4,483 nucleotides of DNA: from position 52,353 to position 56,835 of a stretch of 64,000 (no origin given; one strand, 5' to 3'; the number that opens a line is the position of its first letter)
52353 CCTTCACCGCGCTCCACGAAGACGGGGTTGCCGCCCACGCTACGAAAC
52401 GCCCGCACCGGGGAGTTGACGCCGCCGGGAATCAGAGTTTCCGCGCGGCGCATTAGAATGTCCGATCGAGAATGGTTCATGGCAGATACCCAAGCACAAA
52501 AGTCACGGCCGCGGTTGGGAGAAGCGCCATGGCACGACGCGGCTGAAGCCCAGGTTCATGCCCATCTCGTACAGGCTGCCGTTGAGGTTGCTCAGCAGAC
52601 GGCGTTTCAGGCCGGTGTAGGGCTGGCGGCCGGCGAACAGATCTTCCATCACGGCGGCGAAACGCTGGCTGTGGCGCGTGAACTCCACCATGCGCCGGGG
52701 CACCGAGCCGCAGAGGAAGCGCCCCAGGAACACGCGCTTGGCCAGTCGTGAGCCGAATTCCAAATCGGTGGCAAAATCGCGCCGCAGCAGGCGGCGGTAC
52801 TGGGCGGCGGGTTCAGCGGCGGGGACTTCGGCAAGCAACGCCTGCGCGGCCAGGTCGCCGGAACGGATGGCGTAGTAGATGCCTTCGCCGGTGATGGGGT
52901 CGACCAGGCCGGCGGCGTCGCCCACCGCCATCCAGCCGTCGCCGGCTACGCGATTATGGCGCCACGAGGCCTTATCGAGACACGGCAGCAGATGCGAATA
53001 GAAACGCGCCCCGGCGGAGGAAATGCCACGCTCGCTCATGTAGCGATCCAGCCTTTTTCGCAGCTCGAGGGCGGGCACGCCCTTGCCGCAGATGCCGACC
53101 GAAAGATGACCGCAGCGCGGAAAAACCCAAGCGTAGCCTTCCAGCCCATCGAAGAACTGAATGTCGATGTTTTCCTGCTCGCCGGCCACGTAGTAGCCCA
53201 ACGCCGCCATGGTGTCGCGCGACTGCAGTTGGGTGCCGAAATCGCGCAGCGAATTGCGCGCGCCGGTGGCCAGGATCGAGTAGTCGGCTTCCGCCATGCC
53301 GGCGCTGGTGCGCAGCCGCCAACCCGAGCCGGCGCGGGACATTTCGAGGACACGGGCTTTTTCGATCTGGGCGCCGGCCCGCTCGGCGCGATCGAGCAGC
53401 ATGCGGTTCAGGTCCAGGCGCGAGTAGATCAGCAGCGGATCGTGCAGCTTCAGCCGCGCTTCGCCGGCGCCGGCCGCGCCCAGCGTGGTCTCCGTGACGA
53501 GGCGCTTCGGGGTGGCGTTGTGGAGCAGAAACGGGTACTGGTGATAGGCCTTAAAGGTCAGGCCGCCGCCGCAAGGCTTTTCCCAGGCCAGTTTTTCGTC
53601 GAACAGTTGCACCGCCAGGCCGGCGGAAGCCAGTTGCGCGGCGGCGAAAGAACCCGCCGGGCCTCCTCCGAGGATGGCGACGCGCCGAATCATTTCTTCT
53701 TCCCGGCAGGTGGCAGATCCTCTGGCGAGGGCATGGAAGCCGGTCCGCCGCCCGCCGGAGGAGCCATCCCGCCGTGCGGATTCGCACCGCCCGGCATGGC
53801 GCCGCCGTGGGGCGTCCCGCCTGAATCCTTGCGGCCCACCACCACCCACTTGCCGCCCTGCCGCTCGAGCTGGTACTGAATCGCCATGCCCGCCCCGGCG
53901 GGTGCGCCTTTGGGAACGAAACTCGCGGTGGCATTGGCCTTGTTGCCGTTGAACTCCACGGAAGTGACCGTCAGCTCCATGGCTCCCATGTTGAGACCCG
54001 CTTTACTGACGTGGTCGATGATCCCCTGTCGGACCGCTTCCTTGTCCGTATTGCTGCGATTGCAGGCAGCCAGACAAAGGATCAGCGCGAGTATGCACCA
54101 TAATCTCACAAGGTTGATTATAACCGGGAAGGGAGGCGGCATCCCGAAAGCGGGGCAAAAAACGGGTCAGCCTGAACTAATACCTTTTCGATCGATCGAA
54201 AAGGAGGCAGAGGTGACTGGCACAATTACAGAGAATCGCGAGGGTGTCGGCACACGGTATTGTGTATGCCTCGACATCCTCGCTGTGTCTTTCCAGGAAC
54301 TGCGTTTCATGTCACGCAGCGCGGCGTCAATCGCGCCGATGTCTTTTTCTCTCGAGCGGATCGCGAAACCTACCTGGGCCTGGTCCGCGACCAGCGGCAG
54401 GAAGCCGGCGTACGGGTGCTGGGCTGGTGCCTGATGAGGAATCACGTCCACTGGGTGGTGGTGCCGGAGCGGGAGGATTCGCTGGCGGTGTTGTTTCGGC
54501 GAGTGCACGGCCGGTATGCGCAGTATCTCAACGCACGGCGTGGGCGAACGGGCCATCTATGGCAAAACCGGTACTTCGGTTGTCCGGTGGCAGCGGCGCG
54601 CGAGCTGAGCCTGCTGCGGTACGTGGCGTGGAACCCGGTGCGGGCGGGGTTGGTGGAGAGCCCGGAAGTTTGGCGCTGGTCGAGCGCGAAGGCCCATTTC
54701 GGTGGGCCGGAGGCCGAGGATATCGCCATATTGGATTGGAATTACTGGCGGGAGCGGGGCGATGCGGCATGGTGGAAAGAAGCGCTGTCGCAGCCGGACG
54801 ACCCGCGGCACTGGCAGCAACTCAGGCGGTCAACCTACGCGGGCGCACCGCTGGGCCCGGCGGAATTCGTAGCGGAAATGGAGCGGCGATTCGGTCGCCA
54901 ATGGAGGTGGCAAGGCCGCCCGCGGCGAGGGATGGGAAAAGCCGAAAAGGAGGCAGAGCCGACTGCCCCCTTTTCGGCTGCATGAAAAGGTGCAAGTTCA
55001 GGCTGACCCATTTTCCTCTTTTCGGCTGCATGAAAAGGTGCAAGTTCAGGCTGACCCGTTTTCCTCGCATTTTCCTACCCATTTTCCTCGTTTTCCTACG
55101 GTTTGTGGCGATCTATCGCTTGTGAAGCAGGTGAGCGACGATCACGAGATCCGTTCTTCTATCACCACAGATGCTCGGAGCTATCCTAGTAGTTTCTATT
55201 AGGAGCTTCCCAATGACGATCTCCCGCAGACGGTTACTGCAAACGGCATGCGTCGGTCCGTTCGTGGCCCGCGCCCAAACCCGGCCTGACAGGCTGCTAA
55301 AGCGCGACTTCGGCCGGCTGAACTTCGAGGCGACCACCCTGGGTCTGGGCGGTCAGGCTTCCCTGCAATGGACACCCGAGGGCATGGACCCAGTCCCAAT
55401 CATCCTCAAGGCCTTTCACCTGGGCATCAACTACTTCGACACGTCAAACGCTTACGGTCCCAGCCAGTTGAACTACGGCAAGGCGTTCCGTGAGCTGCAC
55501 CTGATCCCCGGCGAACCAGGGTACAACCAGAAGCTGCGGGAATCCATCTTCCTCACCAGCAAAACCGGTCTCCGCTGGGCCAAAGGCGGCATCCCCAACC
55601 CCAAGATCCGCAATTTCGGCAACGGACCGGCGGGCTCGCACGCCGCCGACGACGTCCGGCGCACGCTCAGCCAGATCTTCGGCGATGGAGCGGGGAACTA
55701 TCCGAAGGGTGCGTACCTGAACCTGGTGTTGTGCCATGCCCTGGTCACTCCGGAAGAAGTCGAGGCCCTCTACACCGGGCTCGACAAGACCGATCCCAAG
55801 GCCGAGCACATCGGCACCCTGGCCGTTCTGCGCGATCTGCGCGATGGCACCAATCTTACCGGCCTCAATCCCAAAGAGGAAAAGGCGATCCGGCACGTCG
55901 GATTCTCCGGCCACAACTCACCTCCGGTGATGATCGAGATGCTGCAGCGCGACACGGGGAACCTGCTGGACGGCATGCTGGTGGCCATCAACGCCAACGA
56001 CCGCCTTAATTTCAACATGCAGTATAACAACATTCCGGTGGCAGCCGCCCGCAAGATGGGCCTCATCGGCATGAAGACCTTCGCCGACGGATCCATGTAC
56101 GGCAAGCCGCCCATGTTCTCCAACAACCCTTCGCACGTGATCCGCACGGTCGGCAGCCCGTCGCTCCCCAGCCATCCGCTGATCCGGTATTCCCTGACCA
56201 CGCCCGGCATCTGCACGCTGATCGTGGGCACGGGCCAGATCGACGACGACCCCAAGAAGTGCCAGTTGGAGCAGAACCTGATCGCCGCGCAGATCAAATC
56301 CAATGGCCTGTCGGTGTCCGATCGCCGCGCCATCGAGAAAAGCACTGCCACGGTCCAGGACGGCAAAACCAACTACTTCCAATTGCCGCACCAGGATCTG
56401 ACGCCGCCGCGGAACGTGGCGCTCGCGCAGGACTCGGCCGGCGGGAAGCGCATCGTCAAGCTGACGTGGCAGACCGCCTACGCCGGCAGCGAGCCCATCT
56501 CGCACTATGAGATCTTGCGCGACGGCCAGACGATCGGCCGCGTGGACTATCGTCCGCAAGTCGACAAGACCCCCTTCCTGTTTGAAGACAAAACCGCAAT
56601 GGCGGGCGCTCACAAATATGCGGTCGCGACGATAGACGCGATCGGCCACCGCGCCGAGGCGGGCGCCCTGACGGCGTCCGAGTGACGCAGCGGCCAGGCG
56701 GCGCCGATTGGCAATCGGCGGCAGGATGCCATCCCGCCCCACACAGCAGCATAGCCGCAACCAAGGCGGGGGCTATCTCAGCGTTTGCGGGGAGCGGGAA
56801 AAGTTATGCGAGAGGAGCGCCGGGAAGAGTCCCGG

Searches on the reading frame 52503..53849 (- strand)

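Call 58: search_protein_families(library=pfam, proteins=[window:52503-53849:-], max_evalue=0.00001)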
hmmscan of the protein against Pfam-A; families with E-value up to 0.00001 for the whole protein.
window:52503-53849:- (448 aa): 2 families
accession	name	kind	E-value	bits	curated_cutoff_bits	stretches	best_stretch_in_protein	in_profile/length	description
PF01266.30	DAO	-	1.5e-10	41.6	27.9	0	146-256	150-272/353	FAD dependent oxidoreductase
PF03486.20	HI0933_like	-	8.6e-07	29.1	50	0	56-86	2-32/244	HI0933-like protein Rossmann domain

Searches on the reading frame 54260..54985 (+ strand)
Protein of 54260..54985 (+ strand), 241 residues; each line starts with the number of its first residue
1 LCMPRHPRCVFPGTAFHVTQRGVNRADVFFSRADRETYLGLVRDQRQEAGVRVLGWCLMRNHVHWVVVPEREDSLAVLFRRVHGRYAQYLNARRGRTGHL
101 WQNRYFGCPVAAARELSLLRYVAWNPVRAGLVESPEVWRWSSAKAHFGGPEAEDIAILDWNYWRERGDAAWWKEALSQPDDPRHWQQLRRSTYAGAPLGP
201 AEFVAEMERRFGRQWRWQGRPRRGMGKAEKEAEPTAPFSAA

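Call 58: search_protein_families(library=pfam, proteins=[window:54260-54985:+], max_evalue=0.00001)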
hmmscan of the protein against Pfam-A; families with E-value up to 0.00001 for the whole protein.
window:54260-54985:+ (241 aa): 1 family
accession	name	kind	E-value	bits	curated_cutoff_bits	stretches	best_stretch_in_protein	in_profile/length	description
PF01797.21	Y1_Tnp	-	3.4e-11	43.7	23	1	16-123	7-119/121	Transposase IS200 like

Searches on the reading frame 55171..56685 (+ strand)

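Call 58: search_protein_families(library=pfam, proteins=[window:55171-56685:+], max_evalue=0.00001)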
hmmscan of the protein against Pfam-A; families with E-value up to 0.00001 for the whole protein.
window:55171-56685:+ (504 aa): 1 family
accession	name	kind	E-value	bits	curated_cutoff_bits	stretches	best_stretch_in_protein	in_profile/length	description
PF00248.27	Aldo_ket_red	-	3.8e-07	29.9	24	1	67-213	14-117/291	Aldo/keto reductase family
